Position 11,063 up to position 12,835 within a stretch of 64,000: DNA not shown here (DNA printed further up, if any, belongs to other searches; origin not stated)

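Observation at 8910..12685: Tandem paralogous AAA+ ATPases with swapped N-terminal domains and gene-conversion tracts: a candidate novel two-ATPase module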

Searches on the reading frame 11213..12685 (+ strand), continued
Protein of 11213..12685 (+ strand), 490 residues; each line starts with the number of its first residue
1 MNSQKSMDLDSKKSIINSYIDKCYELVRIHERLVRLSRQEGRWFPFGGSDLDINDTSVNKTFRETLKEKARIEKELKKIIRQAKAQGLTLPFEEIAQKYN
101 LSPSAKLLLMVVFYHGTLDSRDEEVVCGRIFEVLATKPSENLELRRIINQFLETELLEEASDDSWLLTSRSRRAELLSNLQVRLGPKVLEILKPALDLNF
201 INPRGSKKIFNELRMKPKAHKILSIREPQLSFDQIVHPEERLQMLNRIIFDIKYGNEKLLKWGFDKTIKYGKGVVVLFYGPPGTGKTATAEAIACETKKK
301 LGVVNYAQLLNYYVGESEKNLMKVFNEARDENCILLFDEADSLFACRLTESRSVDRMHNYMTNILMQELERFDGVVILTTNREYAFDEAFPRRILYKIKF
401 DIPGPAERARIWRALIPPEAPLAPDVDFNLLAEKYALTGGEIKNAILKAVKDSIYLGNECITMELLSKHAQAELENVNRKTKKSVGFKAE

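Call 36: predict_structure(alignment_id=A2)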
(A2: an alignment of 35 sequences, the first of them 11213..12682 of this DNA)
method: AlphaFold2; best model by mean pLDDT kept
length: 490 residues; sequences in the alignment: 35
mean_pLDDT: 84.3   pTM: 0.57
mean pLDDT of the five models: 84.3, 83.1, 82.9, 81.4, 81.1
residues with pLDDT >= 90: 293; 70-90: 108; 50-70: 45; < 50: 44
segments of 3 or more residues with pLDDT < 50: 1-3, 164-174, 201-218, 348-350, 352-354, 485-490
pLDDT, mean of each block of 10 residues (from residue 1): 59 92 94 87 66 71 91 96 95 96 95 81 82 84 91 92 49 63 92 76 38 39 92 93 96 93 89 93 95 97 92 84 94 95 64 59 89 94 75 90 95 95 97 95 97 97 98 91 51
secondary structure, 60 per line:
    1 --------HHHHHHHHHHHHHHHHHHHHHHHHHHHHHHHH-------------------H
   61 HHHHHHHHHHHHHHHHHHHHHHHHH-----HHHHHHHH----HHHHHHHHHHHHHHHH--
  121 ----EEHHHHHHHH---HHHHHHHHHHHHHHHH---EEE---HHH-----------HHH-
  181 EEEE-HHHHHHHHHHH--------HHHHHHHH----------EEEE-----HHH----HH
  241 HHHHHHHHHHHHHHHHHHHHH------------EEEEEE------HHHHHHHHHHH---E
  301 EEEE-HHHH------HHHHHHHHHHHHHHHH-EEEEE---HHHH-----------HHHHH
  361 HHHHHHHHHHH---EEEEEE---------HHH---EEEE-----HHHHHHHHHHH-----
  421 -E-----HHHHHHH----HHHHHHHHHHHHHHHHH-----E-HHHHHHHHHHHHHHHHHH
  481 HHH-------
elements in order: H9-40 H60-85 H91-98 H103-118 H127-134 H138-153 E157-159 E181-184 H186-196 H205-212 E223-226 H239-261 E274-279 H286-296 E300-304 H306-309 H316-331 E333-337 H341-344 H356-371 E375-380 E396-399 H405-415 H428-434 H439-455 H463-483

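Call 41: fold_search(model_id=the predicted structure, library=pdb)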
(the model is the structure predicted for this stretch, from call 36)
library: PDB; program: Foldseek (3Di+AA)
matches with E <= 10: 1806; with E <= 0.001: 1515
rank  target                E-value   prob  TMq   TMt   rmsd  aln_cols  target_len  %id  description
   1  7lmz_C                1.8e-16  1.00  0.42  0.29  16.6       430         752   22  Cryo-EM structure of human p97 in complex with Npl4/Ufd1 and Ub6 (Class 1) (released 2021-09-15)
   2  9bv1_A                2.0e-16  1.00  0.45  0.53   4.4       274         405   24  M2A Midnolin-Proteasome (translocating) (released 2025-06-11)
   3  7lmz_E                4.5e-16  1.00  0.43  0.29  15.2       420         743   22  Cryo-EM structure of human p97 in complex with Npl4/Ufd1 and Ub6 (Class 1) (released 2021-09-15)
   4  9yrc_D                6.5e-16  1.00  0.43  0.38  10.9       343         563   23  p97Ufd1-Npl4 complex processing poly-ubiquitinated substrate in the presence of ATP (released 2026-03-25)
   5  5c18_B                8.0e-16  1.00  0.43  0.30  19.5       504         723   19  p97-delta709-728 in complex with ATP-gamma-S (released 2016-01-13)
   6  7ln4_E                9.0e-16  1.00  0.42  0.29  18.4       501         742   19  Cryo-EM structure of human p97 in complex with Npl4/Ufd1 and polyubiquitinated Ub-Eos (FOM, Class 3) (released 2021-09-15)
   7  9yrc_C                1.1e-15  1.00  0.42  0.38  11.1       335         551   24  p97Ufd1-Npl4 complex processing poly-ubiquitinated substrate in the presence of ATP (released 2026-03-25)
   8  3h4m_A                1.3e-15  1.00  0.46  0.84   3.6       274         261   25  AAA ATPase domain of the proteasome- activating nucleotidase (released 2009-06-09)
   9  9e8j_A                1.3e-15  1.00  0.44  0.52   5.8       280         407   24  Nub1/Fat10-processing human 26S proteasome bound to Txnl1 with Rpt1 at top of spiral staircase (released 2024-12-04)
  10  4cr2_L                1.3e-15  1.00  0.43  0.56   4.8       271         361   24  Deep classification of a large cryo-EM dataset defines the conformational landscape of the 26S proteasome (released 2014-04-02)
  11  9e8l_A                1.4e-15  1.00  0.45  0.53   4.0       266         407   25  Nub1/Fat10-processing human 26S proteasome bound to Txnl1 with Rpt4 at top of spiral staircase (released 2024-12-04)
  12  5c18_A                1.6e-15  1.00  0.43  0.30  19.4       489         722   19  p97-delta709-728 in complex with ATP-gamma-S (released 2016-01-13)
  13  9yrc_B                1.7e-15  1.00  0.42  0.37  16.2       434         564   22  p97Ufd1-Npl4 complex processing poly-ubiquitinated substrate in the presence of ATP (released 2026-03-25)
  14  7lmz_B                2.1e-15  1.00  0.44  0.30  16.0       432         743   20  Cryo-EM structure of human p97 in complex with Npl4/Ufd1 and Ub6 (Class 1) (released 2021-09-15)
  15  7rlh_A                2.1e-15  1.00  0.43  0.30  15.4       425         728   21  Cryo-EM structure of human p97-D592N mutant bound to ATPgS. (released 2021-09-22)
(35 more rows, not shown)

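Call 49: find_related_loci(query=A2, collection=genome_contigs, flank=6000)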
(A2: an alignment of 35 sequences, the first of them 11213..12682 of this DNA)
Query A2 (490 aa) in genome_contigs; peptide patterns used: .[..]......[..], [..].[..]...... (x = any residue, [..] = any of these).
600 stretches matched a pattern (row limit reached: there are more); 407 encode a relative of the query (tblastn E <= 1e-3); the best 80 are kept; 80 distinct loci.
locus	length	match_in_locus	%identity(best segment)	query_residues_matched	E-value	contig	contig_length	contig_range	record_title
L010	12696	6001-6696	42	215-450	2e-55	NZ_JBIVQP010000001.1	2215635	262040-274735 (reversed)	Streptomyces sp. NPDC092369 NPDC092369_168_H10.ctg-0001, whole genome shotgun sequence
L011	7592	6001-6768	38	231-487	4e-54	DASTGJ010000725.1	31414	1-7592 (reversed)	MAG TPA_asm: Kofleriaceae bacterium isolate SMAG_U27 k141_526969, whole genome shotgun sequence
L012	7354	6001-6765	40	224-479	2e-53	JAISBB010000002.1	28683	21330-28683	MAG: Oscillospiraceae bacterium isolate Gx481_bin185 k119_1490000, whole genome shotgun sequence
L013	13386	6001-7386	43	214-459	2e-50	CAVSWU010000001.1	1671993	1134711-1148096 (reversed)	MAG: uncultured delta proteobacterium isolate MFD05674.bin.1.60 genome assembly, contig: contig_30790, whole genome shot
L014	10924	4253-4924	42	227-450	4e-50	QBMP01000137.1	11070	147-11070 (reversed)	MAG: Phormidesmis priestleyi isolate ULC027bin1 scaffold137_size11070, whole genome shotgun sequence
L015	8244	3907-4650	39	231-479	1e-49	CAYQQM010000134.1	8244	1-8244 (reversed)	MAG TPA_asm: uncultured Kofleriaceae bacterium isolate SRP173033_co1_437 genome assembly, contig: NODE_21690_length_8244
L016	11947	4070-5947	37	72-479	3e-49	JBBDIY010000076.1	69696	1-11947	MAG: Paenibacillaceae bacterium isolate LejiaA_43_22 Lejia_A_706_length_69696_cov_12, whole genome shotgun sequence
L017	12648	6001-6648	42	231-444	2e-46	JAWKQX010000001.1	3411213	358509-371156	MAG: Kofleriaceae bacterium isolate BC1.218 BC1.218.fa-1, whole genome shotgun sequence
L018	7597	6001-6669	40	228-450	3e-46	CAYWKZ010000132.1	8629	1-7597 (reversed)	MAG TPA_asm: uncultured Leptolinea sp. isolate SRP315200_co1_910 genome assembly, contig: NODE_19060_length_8629_cov_15.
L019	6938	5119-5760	40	231-444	2e-45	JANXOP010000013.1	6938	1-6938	MAG: Kofleriaceae bacterium isolate GL140_1_concoct_276 GL140_1_k141_1595, whole genome shotgun sequence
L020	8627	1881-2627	37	229-479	2e-45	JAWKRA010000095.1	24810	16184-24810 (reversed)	MAG: Nannocystaceae bacterium isolate ABC2.134 ABC2.134.fa-95, whole genome shotgun sequence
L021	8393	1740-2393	39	233-450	1e-45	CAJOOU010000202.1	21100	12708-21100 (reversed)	uncultured Eubacterium sp. isolate Rumen_Coassembly_mag_1555 genome assembly, contig: k87_17570970, whole genome shotgun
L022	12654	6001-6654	40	227-444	9e-45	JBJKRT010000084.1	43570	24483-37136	MAG: Longimicrobiales bacterium isolate Bin_65 S1Ck127_2780110_flag_0_multi_11.9949_len_43570, whole genome shotgun sequ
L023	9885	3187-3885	36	227-454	7e-42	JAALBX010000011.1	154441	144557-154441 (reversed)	Citrobacter freundii strain M-21 NODE_11_length_154441_cov_83.6463, whole genome shotgun sequence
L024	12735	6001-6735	34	190-444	2e-41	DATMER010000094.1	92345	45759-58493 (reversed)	MAG TPA_asm: Thermoanaerobaculia bacterium isolate SMAG_U13441 k141_5181224, whole genome shotgun sequence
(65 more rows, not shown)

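Call 53: find_encoding_contigs(protein=P0008, flank=7000, max_places=2)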
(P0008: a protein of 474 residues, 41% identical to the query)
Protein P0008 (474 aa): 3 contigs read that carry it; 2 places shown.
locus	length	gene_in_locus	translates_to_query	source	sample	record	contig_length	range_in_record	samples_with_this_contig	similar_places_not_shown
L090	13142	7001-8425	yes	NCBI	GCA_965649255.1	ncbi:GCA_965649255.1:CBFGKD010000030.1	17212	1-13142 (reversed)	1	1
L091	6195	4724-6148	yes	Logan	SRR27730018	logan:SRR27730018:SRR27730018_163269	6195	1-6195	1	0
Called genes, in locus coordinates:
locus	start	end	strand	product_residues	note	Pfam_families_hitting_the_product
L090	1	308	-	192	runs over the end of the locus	PF00881:Nitroreductase, PF14512:TM1586_NiRdase (weak), PF00881:Nitroreductase, PF14512:TM1586_NiRdase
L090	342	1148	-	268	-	PF10502:Peptidase_S26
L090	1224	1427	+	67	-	-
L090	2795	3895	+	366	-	PF01658:Inos-1-P_synth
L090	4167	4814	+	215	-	PF13521:AAA_28 (faint), PF02223:Thymidylate_kin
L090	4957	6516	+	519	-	PF22694:CtpB_N-like, PF00595:PDZ, PF13180:PDZ_2, PF17820:PDZ_6, PF03572:Peptidase_S41, PF28547:CHD_PDZ-protease (weak)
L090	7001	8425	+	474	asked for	PF00004:AAA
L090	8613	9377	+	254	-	PF04389:Peptidase_M28 (faint)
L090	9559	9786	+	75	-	-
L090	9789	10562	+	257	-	-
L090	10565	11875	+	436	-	-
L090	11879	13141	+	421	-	?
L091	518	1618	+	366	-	PF01658:Inos-1-P_synth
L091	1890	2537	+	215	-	PF13521:AAA_28 (faint), PF02223:Thymidylate_kin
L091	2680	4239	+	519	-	PF22694:CtpB_N-like, PF00595:PDZ, PF13180:PDZ_2, PF17820:PDZ_6, PF03572:Peptidase_S41, PF28547:CHD_PDZ-protease (weak)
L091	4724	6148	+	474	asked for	PF00004:AAA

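Call 70: search_protein_families(library=pfam, proteins=[L010:72-899:+, L010:1442-2302:+, L010:2292-3836:+, L010:3833-4669:+, L010:4666-6807:+, L010:6804-7523:+, L010:7520-9205:+, L010:9195-10742:+, L010:10739-12304:+], max_evalue=0.001)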
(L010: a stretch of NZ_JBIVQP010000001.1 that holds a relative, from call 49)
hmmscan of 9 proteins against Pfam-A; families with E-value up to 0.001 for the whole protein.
L010:72-899:+ (275 aa): 2 families
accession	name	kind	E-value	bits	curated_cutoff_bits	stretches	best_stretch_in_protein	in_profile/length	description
PF17482.7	Phage_sheath_1C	-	3.3e-14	53.2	26.9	1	162-267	2-102/104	Phage tail sheath C-terminal domain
PF04984.19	Phage_sheath_1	-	5e-13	49.7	31.4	1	6-159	19-167/168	Phage tail sheath protein subtilisin-like domain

L010:1442-2302:+ (286 aa): 2 families
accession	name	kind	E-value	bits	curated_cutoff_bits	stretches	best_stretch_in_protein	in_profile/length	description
PF12322.14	T4_baseplate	-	8.4e-16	58.7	24.5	1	19-231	16-218/219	T4 bacteriophage base plate protein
PF20546.3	DUF6760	-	8.3e-06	26.2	27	1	238-285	6-53/89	Family of unknown function (DUF6760)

L010:2292-3836:+ (514 aa): 0 families

L010:3833-4669:+ (278 aa): 2 families
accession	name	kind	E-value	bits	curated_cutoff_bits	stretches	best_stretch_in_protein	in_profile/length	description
PF14065.11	Pvc16_N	-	4.4e-37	128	27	1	10-173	2-170/180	Pvc16 N-terminal domain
PF01833.30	TIG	-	1.6e-06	28.5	20.9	1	197-266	1-72/84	IPT/TIG domain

L010:4666-6807:+ (713 aa): 3 families
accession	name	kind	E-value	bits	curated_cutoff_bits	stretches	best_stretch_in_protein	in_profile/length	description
PF22977.2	WHD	-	2.2e-55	188.2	27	1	1-220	10-220/221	Winged helix domain, variant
PF00004.35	AAA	-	5.4e-28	98.5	21.2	1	503-628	1-130/131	ATPase family associated with various cellular activities (AAA)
PF05496.18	RuvB_N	-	2.6e-05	24.5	27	1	503-570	36-96/159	Holliday junction DNA helicase RuvB P-loop domain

L010:6804-7523:+ (239 aa): 1 family
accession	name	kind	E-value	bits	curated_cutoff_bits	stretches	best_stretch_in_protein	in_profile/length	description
PF19266.4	CIS_tube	-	2.9e-05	24.3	27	0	82-202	51-148/158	Contractile injection system tube protein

L010:7520-9205:+ (561 aa): 1 family
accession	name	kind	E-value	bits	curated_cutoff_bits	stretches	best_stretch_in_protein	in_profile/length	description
PF05954.17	Phage_GPD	-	2.9e-07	30.4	30.1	1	225-534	2-304/305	Phage tail baseplate hub (GPD)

L010:9195-10742:+ (515 aa): 0 families

L010:10739-12304:+ (521 aa): 1 family
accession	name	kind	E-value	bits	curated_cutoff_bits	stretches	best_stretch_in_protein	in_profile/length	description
PF04865.19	Baseplate_J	-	2.6e-10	40.5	21.1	1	280-456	74-251/255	Baseplate J-like protein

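Call 83: find_related_loci(query=A2, collection=viral_contigs, flank=6000)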
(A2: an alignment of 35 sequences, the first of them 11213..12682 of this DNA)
Query A2 (490 aa) in viral_contigs; peptide patterns used: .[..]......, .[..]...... (x = any residue, [..] = any of these).
600 stretches matched a pattern (row limit reached: there are more); 56 encode a relative of the query (tblastn E <= 1e-3); 56 distinct loci.
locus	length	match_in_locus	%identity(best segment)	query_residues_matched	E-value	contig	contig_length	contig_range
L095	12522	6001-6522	37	271-450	2e-23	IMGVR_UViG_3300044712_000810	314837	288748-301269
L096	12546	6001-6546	32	276-458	2e-20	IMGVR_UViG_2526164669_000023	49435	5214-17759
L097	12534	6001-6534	31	281-459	9e-18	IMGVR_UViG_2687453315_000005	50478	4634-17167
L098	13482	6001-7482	31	276-485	2e-17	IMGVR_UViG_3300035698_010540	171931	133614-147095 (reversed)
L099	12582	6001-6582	31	276-462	2e-16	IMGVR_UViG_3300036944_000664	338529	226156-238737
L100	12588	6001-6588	29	276-464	6e-15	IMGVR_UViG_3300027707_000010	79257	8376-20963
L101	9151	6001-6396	33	276-407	7e-14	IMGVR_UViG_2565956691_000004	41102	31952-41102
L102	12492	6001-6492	32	222-392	6e-14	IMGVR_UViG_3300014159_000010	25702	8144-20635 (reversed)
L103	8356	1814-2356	28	276-449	1e-13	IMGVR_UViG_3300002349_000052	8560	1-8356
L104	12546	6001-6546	28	276-450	1e-13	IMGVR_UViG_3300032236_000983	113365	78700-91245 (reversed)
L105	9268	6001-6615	30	216-416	1e-13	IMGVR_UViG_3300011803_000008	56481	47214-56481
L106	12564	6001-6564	28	276-446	2e-13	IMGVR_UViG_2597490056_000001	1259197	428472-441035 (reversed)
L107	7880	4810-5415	30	277-471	2e-13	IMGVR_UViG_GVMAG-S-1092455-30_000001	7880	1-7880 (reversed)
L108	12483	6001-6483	31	276-416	2e-13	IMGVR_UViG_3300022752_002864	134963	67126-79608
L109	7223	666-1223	28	276-454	3e-13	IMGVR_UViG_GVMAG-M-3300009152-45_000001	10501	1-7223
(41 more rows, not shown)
